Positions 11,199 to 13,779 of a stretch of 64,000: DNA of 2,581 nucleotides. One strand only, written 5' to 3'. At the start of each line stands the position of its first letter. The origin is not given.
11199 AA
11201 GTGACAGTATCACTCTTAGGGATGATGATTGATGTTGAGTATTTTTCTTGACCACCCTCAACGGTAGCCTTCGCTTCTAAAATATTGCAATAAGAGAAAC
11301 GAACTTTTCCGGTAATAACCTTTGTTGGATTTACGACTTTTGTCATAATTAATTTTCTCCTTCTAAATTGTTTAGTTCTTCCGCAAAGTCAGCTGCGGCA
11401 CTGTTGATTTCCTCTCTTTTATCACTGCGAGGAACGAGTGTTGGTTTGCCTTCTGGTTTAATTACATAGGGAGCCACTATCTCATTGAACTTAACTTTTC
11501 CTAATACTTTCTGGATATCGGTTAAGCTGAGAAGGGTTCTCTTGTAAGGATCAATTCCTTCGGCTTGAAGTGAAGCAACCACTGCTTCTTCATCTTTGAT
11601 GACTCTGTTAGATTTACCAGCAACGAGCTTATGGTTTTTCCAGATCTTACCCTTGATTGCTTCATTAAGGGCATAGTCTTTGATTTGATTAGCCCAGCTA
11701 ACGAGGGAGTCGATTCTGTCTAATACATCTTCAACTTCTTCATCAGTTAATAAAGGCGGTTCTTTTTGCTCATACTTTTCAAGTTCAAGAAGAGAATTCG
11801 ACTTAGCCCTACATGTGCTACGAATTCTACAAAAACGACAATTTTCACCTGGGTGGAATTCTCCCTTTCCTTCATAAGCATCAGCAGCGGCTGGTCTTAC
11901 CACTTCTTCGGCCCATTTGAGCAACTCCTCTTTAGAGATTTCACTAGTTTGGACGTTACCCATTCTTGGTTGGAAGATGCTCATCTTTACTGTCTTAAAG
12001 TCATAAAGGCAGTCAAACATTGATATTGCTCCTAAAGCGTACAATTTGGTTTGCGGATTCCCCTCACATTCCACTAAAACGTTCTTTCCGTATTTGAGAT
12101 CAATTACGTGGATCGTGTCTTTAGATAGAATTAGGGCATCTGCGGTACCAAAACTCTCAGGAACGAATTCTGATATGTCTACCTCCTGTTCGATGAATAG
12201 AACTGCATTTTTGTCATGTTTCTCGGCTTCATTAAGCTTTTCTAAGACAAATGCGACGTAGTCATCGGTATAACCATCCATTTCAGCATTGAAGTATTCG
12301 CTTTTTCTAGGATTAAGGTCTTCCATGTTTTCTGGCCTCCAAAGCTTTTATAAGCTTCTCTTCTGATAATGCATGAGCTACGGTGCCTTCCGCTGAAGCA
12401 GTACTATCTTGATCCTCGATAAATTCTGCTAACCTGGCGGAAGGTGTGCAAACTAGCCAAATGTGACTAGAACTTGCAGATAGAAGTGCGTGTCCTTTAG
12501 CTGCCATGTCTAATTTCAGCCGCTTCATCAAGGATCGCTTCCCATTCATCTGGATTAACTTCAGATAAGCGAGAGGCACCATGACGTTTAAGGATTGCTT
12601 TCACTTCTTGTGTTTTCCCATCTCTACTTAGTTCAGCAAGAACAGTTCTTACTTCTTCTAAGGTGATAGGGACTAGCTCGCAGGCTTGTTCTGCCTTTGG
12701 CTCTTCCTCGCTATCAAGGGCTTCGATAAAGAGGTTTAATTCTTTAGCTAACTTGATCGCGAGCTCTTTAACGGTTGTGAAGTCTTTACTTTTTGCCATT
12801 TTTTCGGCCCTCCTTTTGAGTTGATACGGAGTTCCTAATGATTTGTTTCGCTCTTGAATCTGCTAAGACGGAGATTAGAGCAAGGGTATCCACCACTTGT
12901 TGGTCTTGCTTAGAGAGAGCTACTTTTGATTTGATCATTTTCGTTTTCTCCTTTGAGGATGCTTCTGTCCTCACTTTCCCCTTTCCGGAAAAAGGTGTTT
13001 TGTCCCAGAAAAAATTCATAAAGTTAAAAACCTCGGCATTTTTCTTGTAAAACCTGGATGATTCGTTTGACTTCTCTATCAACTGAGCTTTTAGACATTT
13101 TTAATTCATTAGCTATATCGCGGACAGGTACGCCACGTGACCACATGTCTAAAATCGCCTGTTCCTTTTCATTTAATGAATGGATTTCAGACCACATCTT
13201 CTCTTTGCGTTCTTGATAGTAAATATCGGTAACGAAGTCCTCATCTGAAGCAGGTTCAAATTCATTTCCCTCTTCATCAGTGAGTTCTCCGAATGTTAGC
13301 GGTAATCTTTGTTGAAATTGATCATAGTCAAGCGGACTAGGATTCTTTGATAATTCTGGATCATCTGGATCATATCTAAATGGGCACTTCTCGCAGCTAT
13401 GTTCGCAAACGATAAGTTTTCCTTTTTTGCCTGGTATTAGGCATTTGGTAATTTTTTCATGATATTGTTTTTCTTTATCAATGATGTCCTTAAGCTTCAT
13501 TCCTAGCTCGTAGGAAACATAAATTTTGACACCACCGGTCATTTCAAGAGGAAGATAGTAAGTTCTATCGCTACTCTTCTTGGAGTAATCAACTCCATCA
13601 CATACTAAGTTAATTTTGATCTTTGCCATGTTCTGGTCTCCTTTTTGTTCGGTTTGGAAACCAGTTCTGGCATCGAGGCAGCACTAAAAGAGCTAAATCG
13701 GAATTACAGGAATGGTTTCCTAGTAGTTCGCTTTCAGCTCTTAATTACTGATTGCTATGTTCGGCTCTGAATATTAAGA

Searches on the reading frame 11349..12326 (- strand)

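Call 6: search_protein_families(library=pfam, proteins=[window:11349-12326:-])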
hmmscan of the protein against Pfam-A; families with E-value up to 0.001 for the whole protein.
window:11349-12326:- (325 aa): 2 families
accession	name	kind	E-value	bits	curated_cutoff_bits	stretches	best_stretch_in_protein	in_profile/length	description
PF10926.14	DUF2800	-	5.1e-119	398.2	21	1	7-305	67-368/368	Protein of unknown function (DUF2800)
PF12705.13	PDDEXK_1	-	1.9e-09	38.3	22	1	22-173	91-247/247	PD-(D/E)XK nuclease superfamily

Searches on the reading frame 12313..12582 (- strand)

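Call 49: search_protein_families(library=pfam, proteins=[window:12313-12582:-])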
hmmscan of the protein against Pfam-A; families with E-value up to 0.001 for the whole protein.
window:12313-12582:- (89 aa): 1 family
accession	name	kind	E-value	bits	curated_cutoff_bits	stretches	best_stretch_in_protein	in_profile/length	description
PF10926.14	DUF2800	-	4.9e-17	62.6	21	1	31-85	1-55/368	Protein of unknown function (DUF2800)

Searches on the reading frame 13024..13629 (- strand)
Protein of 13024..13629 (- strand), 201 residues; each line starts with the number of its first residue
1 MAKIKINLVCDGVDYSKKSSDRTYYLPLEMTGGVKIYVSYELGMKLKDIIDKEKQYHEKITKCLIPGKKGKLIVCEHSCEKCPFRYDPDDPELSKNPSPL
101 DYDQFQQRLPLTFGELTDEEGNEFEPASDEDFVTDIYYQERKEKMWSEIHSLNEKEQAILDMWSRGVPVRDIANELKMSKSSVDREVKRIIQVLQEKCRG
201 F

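Call 49: search_protein_families(library=pfam, proteins=[window:13024-13629:-])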
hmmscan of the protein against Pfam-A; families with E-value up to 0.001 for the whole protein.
window:13024-13629:- (201 aa): 2 families
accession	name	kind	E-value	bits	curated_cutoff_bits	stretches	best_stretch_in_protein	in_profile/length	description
PF13936.12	HTH_38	-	6.3e-07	29.5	27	1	157-189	11-43/44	Helix-turn-helix domain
PF00196.25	GerE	-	0.00011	22.1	23.5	1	151-192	2-43/57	Bacterial regulatory proteins, luxR family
